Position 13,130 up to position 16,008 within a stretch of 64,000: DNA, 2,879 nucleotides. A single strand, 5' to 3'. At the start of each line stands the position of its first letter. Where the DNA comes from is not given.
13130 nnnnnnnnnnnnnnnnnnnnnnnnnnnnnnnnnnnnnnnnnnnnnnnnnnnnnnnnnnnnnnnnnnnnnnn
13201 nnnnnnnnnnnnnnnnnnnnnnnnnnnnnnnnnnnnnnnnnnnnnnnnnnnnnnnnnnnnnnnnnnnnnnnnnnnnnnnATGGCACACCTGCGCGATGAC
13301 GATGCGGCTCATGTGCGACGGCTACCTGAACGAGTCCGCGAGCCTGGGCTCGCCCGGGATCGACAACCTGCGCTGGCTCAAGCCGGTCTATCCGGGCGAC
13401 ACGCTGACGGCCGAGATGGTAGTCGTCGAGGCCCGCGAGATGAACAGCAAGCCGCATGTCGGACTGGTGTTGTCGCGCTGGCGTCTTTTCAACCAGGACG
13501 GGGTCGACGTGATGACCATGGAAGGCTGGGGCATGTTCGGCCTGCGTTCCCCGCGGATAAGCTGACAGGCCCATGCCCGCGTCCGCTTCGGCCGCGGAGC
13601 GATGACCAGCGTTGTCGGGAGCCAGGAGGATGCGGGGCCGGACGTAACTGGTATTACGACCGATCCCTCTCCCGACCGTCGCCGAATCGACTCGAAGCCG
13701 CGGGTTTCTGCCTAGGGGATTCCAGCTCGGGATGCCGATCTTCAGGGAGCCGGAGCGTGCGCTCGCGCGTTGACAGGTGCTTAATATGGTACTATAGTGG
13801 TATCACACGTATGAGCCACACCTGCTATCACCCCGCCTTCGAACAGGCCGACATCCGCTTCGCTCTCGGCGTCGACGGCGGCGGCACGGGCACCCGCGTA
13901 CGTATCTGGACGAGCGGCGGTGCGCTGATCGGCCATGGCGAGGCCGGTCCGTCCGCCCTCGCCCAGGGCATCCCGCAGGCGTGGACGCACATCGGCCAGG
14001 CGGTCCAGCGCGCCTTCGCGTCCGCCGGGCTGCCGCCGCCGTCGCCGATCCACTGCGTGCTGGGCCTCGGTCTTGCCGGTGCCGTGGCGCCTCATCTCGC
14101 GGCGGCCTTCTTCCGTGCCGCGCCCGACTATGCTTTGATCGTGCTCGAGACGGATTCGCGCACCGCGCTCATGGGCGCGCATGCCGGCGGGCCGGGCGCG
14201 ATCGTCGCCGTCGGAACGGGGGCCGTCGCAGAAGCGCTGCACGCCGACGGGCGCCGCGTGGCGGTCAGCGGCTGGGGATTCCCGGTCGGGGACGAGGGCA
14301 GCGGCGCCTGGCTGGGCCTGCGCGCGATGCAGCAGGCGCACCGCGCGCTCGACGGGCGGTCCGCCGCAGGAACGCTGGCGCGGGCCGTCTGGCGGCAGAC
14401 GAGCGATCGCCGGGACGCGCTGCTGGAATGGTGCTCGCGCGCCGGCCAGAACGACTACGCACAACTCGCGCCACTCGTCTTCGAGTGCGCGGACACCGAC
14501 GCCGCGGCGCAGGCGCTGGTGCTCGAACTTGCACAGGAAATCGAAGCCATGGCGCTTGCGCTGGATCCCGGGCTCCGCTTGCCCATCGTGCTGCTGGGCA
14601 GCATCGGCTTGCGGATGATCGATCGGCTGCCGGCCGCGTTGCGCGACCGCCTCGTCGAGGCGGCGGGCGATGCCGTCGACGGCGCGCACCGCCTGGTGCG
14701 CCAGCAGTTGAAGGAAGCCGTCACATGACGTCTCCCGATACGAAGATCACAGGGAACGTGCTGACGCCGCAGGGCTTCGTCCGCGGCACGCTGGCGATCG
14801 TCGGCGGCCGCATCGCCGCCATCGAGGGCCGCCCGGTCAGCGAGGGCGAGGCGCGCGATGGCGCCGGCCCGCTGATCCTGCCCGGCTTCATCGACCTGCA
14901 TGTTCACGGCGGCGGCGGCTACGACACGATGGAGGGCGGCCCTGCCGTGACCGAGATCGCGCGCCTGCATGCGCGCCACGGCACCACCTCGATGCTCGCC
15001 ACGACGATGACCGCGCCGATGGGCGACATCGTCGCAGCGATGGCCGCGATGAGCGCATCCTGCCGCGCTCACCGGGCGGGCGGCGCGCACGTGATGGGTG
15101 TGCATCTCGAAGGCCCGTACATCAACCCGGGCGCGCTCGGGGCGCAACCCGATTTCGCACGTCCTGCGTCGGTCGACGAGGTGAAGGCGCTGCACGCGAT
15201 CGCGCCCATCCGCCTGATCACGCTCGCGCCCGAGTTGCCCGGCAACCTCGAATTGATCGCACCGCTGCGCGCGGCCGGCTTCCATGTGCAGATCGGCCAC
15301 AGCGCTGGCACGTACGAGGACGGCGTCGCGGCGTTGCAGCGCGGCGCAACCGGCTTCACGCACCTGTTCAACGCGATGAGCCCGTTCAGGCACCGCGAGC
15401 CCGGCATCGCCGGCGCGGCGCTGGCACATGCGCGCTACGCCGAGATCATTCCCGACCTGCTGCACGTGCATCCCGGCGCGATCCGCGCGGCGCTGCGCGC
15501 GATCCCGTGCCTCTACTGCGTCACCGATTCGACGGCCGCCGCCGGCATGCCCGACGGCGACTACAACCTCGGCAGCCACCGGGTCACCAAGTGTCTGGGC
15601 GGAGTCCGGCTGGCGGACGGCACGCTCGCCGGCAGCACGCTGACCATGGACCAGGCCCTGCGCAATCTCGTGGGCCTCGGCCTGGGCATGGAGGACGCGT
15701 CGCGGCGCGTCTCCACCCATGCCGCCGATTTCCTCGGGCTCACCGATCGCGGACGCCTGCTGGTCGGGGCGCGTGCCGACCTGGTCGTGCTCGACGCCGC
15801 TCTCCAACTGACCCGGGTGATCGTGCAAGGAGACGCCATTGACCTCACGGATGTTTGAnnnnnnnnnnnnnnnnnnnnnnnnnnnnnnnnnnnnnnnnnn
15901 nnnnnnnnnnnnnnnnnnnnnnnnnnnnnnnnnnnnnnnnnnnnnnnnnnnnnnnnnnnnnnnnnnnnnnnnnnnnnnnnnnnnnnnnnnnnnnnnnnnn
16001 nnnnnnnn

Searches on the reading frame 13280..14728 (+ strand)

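Call 58: search_protein_families(library=pfam, proteins=[window:13280-14728:+])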
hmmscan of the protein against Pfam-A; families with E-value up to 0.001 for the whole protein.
window:13280-14728:+ (482 aa): 1 family
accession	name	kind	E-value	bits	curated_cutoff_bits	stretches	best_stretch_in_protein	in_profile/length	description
PF01869.26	BcrAD_BadFG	-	6.9e-25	88.5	31.5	1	196-428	1-213/271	BadF/BadG/BcrA/BcrD ATPase family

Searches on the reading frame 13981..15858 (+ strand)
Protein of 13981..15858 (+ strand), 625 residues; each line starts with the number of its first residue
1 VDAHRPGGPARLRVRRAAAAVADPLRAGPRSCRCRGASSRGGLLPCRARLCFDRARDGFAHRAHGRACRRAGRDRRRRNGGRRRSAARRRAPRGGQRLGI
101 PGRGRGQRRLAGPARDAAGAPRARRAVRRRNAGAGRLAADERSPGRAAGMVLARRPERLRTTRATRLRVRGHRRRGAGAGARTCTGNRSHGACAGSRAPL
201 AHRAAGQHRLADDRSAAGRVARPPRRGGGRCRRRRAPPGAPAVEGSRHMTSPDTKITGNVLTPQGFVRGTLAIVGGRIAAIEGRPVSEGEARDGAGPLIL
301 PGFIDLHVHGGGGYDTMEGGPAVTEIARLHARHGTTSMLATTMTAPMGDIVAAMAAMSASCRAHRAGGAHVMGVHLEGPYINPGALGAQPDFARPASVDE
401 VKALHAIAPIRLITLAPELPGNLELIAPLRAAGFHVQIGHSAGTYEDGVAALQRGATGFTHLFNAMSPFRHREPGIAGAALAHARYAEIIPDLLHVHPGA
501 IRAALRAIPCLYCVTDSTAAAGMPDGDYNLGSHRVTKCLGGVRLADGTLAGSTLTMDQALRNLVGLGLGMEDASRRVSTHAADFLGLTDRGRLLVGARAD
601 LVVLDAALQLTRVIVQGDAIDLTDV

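Call 58: search_protein_families(library=pfam, proteins=[window:13981-15858:+])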
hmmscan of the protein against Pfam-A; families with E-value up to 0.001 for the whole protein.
window:13981-15858:+ (625 aa): 2 families
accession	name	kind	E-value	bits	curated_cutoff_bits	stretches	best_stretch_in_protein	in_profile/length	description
PF01979.26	Amidohydro_1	-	3.5e-13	49.9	25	1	299-617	2-342/345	Amidohydrolase family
PF07969.17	Amidohydro_3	-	3.1e-07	30.7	29.7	1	569-607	408-447/472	Amidohydrolase family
